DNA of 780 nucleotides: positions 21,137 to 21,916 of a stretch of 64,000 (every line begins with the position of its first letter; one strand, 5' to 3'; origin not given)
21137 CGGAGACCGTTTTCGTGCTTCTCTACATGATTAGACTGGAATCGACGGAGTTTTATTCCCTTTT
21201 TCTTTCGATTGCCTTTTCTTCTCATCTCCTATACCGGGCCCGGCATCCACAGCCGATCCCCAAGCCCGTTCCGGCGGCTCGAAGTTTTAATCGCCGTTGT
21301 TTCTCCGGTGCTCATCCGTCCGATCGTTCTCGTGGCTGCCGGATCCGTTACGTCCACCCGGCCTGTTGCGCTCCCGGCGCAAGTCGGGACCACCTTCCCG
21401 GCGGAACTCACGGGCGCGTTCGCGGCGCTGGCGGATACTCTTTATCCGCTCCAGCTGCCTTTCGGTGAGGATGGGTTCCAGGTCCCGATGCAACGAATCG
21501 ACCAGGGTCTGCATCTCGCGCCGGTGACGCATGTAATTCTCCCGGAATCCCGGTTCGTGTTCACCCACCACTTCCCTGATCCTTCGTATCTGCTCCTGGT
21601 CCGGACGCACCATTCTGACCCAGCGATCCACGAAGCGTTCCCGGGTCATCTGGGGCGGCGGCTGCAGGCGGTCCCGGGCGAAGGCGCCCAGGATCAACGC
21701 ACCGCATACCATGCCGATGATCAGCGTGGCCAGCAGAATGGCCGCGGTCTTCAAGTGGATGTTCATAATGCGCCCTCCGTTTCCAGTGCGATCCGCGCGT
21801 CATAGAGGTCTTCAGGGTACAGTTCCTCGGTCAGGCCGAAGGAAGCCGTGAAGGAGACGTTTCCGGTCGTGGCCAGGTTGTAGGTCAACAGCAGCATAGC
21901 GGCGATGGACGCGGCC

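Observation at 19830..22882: Envelope-stress module: ECF sigma, anti-sigma and three Spy/CpxP-like LTXXQ proteins with a shared promoter motif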

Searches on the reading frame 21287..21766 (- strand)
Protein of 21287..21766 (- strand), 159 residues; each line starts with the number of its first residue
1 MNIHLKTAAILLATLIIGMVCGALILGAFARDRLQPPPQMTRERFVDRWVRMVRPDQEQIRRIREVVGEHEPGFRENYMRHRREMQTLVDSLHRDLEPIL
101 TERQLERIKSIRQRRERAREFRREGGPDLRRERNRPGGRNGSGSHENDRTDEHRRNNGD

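Call 3: search_protein_families(library=pfam, proteins=[window:21287-21766:-], max_evalue=1)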
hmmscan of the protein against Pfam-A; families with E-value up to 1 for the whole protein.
window:21287-21766:- (159 aa): 0 families

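Call 7: search_protein_families(library=ncbifam, proteins=[window:21287-21766:-], max_evalue=1)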
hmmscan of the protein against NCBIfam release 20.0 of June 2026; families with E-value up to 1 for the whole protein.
window:21287-21766:- (159 aa): 2 families
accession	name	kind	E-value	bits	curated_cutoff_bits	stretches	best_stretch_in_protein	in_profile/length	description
NF000510.1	efflux_Cmx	exception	0.061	12.5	800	1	3-33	35-65/391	chloramphenicol efflux MFS transporter Cmx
TIGR03629.1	uS13_arch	equivalog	0.13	12.5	175.55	1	45-142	42-136/144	30S ribosomal protein S13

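Call 9: find_homologous_proteins(query=window:21287-21766:-, max_evalue=0.001)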
Query window:21287-21766:- (159 aa): 60 proteins with E <= 0.001 among 163 candidates.
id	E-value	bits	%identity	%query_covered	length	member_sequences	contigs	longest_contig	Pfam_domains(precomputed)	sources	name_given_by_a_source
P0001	3.3e-98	344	100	100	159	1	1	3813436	-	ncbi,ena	-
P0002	4.2e-95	334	97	100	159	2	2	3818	-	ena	-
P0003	2.4e-93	328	96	100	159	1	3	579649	-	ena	-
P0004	2.0e-85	302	89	99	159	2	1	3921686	-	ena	-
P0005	2.8e-83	295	88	100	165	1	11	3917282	-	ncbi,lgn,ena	-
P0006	8.6e-83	294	86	100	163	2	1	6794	-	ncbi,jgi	-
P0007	2.9e-82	292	88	100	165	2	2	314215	-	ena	-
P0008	1.4e-81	290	87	100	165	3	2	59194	-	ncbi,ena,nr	ncbi:MAG: hypothetical protein OXD39_11725 [Gemmatimonadetes bacterium]|nr:hypothetical protein [Gem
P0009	3.2e-79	282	87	100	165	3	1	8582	-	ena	-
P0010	3.4e-79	282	84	100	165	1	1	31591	-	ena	-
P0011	7.7e-78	278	84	99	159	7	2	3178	-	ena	-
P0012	1.7e-74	267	88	91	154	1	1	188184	-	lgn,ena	-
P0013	1.3e-73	264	79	94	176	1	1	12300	-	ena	-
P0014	2.3e-73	263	81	99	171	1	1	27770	-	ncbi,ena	-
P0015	3.3e-73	263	78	94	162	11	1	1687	-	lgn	-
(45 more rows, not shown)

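Call 11: find_related_loci(query=A1, collection=genome_contigs, flank=5000)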
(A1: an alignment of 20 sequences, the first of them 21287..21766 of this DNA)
Query A1 (159 aa) in genome_contigs; peptide patterns used: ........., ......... (x = any residue, [..] = any of these).
32 stretches matched a pattern; 21 encode a relative of the query (tblastn E <= 1e-3); 21 distinct loci.
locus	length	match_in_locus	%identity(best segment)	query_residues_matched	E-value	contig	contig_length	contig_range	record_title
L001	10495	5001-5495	88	1-159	1e-79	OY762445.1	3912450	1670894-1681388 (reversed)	MAG: bacterium isolate 4d88f91b-64ba-49ef-9c7d-4906d56127d1 genome assembly, chromosome: 1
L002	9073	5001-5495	87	1-159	2e-79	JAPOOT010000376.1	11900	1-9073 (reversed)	MAG: Gemmatimonadetes bacterium isolate APA_bin_41 c_000000146591, whole genome shotgun sequence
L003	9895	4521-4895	89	1-125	9e-71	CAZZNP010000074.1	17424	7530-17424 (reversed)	MAG TPA_asm: uncultured Gemmatimonadota bacterium isolate SRP109090_co2_50 genome assembly, contig: NODE_4676_length_174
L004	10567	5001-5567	67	1-159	1e-70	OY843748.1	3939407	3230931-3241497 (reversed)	MAG: bacterium isolate 9408d56b-0626-48ff-8cc4-40385ffb9045 genome assembly, chromosome: 1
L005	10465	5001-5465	79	1-154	5e-70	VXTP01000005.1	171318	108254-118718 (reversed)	MAG: Gemmatimonadetes bacterium isolate SB0665_bin_8 NODE_55_length_171318_cov_13.484641, whole genome shotgun sequence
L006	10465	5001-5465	82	1-155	6e-70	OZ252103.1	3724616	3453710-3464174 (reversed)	MAG: bacterium isolate 8b9b2d7a-c40d-4f90-8ad6-3455a0001c0c genome assembly, chromosome: 1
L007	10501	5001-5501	74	1-159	6e-70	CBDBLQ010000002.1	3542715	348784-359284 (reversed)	MAG: bacterium isolate 7e3eab2d-bf14-4947-a8f9-fc6ddb354d52 genome assembly, contig: contig_2, whole genome shotgun sequ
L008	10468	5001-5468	80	1-152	4e-69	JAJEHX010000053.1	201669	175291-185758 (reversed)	MAG: Candidatus Latescibacterota bacterium isolate p16x63bins.21 k141_469904, whole genome shotgun sequence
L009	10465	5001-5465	80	1-155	1e-68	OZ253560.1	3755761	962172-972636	MAG: bacterium isolate 97c2cdc3-07c5-4390-9168-6b920e0bec44 genome assembly, chromosome: 1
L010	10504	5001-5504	74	1-159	8e-68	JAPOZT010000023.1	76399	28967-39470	MAG: Gemmatimonadetes bacterium isolate IRC1_bin_16 NODE_330_length_76399_cov_21.4762, whole genome shotgun sequence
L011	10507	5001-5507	75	1-158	2e-67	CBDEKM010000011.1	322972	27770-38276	MAG: bacterium isolate fecf1fe2-d5d3-4dbd-a99f-11e0e87e1ef0 genome assembly, contig: contig_11, whole genome shotgun seq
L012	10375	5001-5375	92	1-125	7e-67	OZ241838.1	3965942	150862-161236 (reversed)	MAG: bacterium isolate 834f4656-8c40-439b-be50-31c876aeaf38 genome assembly, chromosome: 1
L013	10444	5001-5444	81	1-148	2e-66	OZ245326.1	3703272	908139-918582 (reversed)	MAG: bacterium isolate 5c86cc85-80a8-49d9-b8ce-0f4659ada66a genome assembly, chromosome: 1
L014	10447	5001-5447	81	1-149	9e-66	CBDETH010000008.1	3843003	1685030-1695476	MAG: bacterium isolate a37c322d-fd18-4de0-acdf-9ec38001f2fc genome assembly, contig: contig_8, whole genome shotgun sequ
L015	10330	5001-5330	93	1-110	7e-66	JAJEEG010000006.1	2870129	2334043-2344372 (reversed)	MAG: Candidatus Latescibacterota bacterium isolate p16x34bins.14 k141_287726, whole genome shotgun sequence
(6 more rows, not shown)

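Call 31: search_solved_structures(query=A1, max_evalue=10, show_alignments=2)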
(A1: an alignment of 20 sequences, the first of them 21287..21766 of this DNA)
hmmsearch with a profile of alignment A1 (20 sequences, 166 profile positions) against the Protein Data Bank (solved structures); distinct sequences matched with E-value up to 10: 4.
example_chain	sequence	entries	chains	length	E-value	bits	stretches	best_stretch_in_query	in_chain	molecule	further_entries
3o4x_E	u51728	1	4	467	0.096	15.6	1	34-144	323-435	Protein diaphanous homolog 1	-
8ru2_E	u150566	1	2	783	0.25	14.2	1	34-144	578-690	Methylated-DNA--protein-cysteine methyltransferase,Protein diaphanous homolog 1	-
9b27_G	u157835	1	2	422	0.75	12.7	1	34-139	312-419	Protein diaphanous homolog 1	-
1v9d_A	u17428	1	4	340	1.3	11.9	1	34-136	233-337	Diaphanous protein homolog 1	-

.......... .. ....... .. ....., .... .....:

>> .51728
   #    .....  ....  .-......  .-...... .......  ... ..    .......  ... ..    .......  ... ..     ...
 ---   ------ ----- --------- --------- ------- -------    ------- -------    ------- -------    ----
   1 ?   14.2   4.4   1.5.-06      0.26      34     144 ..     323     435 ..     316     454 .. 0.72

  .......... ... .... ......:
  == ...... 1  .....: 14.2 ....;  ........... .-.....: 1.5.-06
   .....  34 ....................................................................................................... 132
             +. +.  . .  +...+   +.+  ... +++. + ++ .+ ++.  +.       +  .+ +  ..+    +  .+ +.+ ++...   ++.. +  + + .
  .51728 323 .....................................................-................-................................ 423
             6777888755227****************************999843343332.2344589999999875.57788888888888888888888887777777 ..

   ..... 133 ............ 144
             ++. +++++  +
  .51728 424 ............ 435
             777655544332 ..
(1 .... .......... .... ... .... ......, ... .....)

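Call 33: predict_structure(alignment_id=A1)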
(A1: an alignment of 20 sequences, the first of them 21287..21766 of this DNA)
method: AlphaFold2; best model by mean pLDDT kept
length: 159 residues; sequences in the alignment: 20
mean_pLDDT: 61.6   pTM: 0.42
mean pLDDT of the five models: 61.6, 61.3, 58.5, 54.6, 52.0
residues with pLDDT >= 90: 5; 70-90: 70; 50-70: 29; < 50: 55
segments of 3 or more residues with pLDDT < 50: 20-38, 125-159
pLDDT, mean of each block of 10 residues (from residue 1): 61 56 36 41 76 89 84 77 80 84 84 71 45 36 31 32
secondary structure, 60 per line:
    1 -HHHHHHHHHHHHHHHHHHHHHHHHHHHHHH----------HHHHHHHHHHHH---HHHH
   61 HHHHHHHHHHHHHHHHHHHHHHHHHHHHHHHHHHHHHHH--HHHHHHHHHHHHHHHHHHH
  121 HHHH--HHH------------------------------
elements in order: H2-31 H42-53 H57-99 H102-124

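Call 36: search_protein_representatives(alignment_id=A1)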
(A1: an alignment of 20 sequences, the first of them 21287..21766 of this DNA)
Query: 20 sequences, 166 profile positions. Proteins with E-value up to 0.001 (for the whole library): 937; up to 1e-10: 235; up to 1e-30: 2. The best 150 are listed.
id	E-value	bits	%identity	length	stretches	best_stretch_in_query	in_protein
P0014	8.4e-90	315.1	-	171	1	1-166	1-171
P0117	1.1e-41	158.5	-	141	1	1-136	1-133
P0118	1.4e-26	109.4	-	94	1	52-137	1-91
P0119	2.9e-26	108.4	-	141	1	1-123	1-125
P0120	4.9e-25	104.4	-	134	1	1-125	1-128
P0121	1.3e-23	99.8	-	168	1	1-128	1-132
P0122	3.2e-22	95.2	-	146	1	1-136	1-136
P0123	1.5e-21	93.1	-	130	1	1-113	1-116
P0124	5.2e-21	91.3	-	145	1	1-110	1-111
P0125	1.4e-20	89.9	-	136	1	1-131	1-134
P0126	3.5e-20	88.6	-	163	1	1-136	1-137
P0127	4.3e-20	88.3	-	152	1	1-137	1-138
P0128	6.5e-20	87.7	-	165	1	6-137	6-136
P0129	7.0e-20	87.6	-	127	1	1-111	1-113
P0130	2.1e-19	86.0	-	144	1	1-132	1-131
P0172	3.0e-15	72.5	-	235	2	3-110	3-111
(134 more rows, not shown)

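Call 38: search_protein_families(library=pfam, alignment_id=A4, max_evalue=0.01)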
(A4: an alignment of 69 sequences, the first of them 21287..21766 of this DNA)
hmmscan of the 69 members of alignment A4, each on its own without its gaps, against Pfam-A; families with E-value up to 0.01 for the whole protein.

A. member 1, window:21287-21766:- (159 aa): 0 families

B. families by the number of members that match (of 69 scanned): 24 families
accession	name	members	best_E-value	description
PF07813.17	LTXXQ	27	2.2e-12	LTXXQ motif family protein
PF13801.11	Metal_resist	18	7.4e-06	Heavy-metal resistance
PF06305.16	LapA_dom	7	0.0018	Lipopolysaccharide assembly protein A domain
PF05960.17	DUF885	2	0.00066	Bacterial protein of unknown function (DUF885)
PF05478.16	Prominin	2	0.00092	Prominin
PF04803.17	Cor1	2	0.0087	Cor1/Xlr/Xmr conserved region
PF01544.23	CorA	1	1.2e-05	CorA-like Mg2+ transporter protein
PF04189.18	Gcd10p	1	0.00021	Gcd10p family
PF04108.17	ATG17_like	1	0.00055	Autophagy protein ATG17-like domain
PF12875.12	DUF3826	1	0.001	Protein of unknown function (DUF3826)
PF12323.14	HTH_OrfB_IS605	1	0.0011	Helix-turn-helix domain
PF25149.1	DUF7825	1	0.0013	Domain of unknown function (DUF7825)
PF09293.15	RNaseH_C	1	0.0015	T4 RNase H, C terminal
PF11304.13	DUF3106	1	0.0029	Protein of unknown function (DUF3106)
PF20870.2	FAM186A-B_N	1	0.0036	FAM186A/B, N-terminal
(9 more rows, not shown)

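Call 51: find_related_loci(query=A5, collection=metagenome_contigs, flank=4000)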
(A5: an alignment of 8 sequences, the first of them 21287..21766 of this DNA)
Query A5 (159 aa) in metagenome_contigs; peptide patterns used: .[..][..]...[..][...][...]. (x = any residue, [..] = any of these).
77 stretches matched a pattern; 4 encode a relative of the query (tblastn E <= 1e-3); 4 distinct loci.
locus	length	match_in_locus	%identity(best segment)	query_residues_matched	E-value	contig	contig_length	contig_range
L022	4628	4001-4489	86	1-159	1e-83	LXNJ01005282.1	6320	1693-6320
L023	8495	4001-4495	87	1-159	1e-80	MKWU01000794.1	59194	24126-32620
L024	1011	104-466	41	1-119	8e-26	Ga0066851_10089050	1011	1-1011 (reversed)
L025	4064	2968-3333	37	1-128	5e-13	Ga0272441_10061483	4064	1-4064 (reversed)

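Call 53: find_homologous_proteins(query=A4, max_evalue=0.00001)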
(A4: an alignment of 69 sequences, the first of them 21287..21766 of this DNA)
Query A4 (69 sequences) (159 aa, profile of the alignment): 75 proteins with E <= 0.00001 among 8000 candidates.
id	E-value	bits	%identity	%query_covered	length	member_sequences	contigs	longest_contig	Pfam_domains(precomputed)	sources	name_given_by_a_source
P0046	1.5e-40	156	90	79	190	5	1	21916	-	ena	-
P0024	1.9e-40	156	72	99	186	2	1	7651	-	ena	-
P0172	1.9e-40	156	29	80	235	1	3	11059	-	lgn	-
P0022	2.1e-40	156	90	79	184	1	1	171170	-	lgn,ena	-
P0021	2.4e-40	156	79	100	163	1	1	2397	-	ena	-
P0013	2.6e-40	155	79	94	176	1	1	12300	-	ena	-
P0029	2.6e-40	155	90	79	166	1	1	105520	-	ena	-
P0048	3.6e-40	155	89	79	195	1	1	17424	-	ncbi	-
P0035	3.7e-40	155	92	66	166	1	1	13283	-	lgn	-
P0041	5.0e-40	155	79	97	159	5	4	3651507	-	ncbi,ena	-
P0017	6.4e-40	154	70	100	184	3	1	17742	-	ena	-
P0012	1.0e-39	153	88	91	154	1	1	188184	-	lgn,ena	-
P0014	1.8e-39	153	81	99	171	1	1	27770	-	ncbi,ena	-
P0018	1.9e-39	153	92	79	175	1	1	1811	-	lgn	-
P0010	2.2e-39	152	84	100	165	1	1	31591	-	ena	-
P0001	7.8e-39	151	100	100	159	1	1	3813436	-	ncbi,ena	-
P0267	1.1e-29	121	30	58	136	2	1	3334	PF13801.12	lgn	-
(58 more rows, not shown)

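Call 57: find_encoding_contigs(protein=P0172, flank=5000, max_places=2)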
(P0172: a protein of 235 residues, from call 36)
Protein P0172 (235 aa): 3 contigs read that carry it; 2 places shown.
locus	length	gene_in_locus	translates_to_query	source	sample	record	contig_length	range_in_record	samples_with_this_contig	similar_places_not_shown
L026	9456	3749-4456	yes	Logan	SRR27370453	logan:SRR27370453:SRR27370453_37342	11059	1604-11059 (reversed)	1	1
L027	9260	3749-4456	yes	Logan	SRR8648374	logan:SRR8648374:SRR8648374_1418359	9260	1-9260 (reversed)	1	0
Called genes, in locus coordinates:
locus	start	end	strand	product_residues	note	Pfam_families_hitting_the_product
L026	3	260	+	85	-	?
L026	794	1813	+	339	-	-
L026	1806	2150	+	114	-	-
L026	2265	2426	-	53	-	-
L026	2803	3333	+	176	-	PF04542:Sigma70_r2, PF08281:Sigma70_r4_2, PF04545:Sigma70_r4, PF13384:HTH_23 (weak)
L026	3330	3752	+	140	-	-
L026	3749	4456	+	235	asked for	-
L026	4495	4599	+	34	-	-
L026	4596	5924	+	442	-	PF02321:OEP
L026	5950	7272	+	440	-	PF25917:BSH_RND, PF25919:BSH_CusB, PF25973:BSH_CzcB, PF25876:HH_MFP_RND, PF25878:HH_AAEA_pHBA (weak), PF25885:HH_EMRA (weak), PF25990:Beta-barrel_YknX, PF25954:Beta-barrel_RND_2, +1 more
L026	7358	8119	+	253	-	PF00005:ABC_tran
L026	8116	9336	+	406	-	PF12704:MacB_PCD, PF02687:FtsX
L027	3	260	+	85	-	?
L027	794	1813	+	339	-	-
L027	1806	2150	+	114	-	-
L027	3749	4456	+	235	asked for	-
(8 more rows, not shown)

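Call 58: find_encoding_contigs(protein=P0267, flank=5000, max_places=2)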
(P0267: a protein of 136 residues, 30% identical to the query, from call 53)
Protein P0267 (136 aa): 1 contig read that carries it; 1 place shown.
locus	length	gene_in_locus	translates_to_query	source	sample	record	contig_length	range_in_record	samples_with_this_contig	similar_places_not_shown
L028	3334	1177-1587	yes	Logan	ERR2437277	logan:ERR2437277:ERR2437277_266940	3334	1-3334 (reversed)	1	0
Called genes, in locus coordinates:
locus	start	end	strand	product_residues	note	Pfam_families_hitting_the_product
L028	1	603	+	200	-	?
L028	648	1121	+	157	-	-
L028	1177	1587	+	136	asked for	PF13801:Metal_resist (weak)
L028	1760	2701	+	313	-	PF07813:LTXXQ (weak)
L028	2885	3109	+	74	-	-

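Call 71: search_protein_families(library=pfam, proteins=[L025:2537-2971:+, L025:3507-4064:+, L026:3330-3752:+, L028:648-1121:+, L028:1760-2701:+], max_evalue=0.1)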
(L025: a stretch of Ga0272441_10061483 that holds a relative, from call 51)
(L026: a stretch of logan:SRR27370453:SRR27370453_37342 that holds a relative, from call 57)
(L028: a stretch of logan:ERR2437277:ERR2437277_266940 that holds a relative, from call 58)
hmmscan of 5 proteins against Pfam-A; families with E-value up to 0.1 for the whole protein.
L025:2537-2971:+ (144 aa): 1 family
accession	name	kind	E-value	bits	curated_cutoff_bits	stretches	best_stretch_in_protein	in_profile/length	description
PF13490.11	zf-HC2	-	0.0041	17.6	22.2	1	4-36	3-35/35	Putative zinc-finger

L025:3507-4064:+ (186 aa): 43 families (the best 25 are shown)
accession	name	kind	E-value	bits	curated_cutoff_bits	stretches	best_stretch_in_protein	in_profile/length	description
PF13801.11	Metal_resist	-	1.4e-07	32.2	29.2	2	95-149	20-75/125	Heavy-metal resistance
PF00458.25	WHEP-TRS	-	1.8e-06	28.3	32.5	2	127-151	10-34/53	WHEP-TRS domain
PF08711.16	Med26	-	3.8e-05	23.9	20.6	0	121-153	17-48/52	TFIIS helical bundle-like domain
PF20184.3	DUF6547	-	0.0003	21.6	27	0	56-79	44-67/117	Family of unknown function (DUF6547)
PF16469.10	NPA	-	0.00034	21.7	27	1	56-151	11-101/123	Nematode polyprotein allergen ABA-1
PF04208.19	MtrA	-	0.00037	20.6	25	0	93-132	91-130/173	Tetrahydromethanopterin S-methyltransferase, subunit A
PF01765.24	RRF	-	0.00038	20.8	29.7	1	114-145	83-112/164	Ribosome recycling factor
PF21840.1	DUF6899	-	0.00092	20.2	27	0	117-157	4-44/85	Domain of unknown function (DUF6899)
PF08314.17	Sec39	-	0.0021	17.1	22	0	58-108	404-462/753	Secretory pathway protein Sec39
PF19269.4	Anticodon_2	-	0.0027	18.5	23.6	1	63-156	11-100/141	Anticodon binding domain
PF19508.4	DUF6042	-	0.0031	17.6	26.8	0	119-159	149-182/219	Family of unknown function (DUF6042)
PF19677.4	DUF6179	-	0.0036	16.9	25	0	54-102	194-241/272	Family of unknown function (DUF6179)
PF06518.16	DUF1104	-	0.0048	17.6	25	0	53-94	41-80/92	Protein of unknown function (DUF1104)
PF21106.3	YtxK_like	-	0.0051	17.6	24.3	0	55-89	38-73/81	YtxK N-terminal helical domain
PF13949.11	ALIX_LYPXL_bnd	-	0.0051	16.5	30.8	0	58-96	30-65/295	ALIX V-shaped domain binding to HIV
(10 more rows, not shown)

L026:3330-3752:+ (140 aa): 0 families

L028:648-1121:+ (157 aa): 1 family
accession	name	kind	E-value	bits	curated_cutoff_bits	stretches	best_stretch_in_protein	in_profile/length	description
PF13490.11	zf-HC2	-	0.02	15.4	22.2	0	5-25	5-25/35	Putative zinc-finger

L028:1760-2701:+ (313 aa): 1 family
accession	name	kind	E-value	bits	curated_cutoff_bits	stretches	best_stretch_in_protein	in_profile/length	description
PF07813.17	LTXXQ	-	2.7e-07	31.7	24.3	2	157-245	6-97/100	LTXXQ motif family protein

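Call 75: find_encoding_contigs(protein=P0001, flank=4000, max_places=1)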
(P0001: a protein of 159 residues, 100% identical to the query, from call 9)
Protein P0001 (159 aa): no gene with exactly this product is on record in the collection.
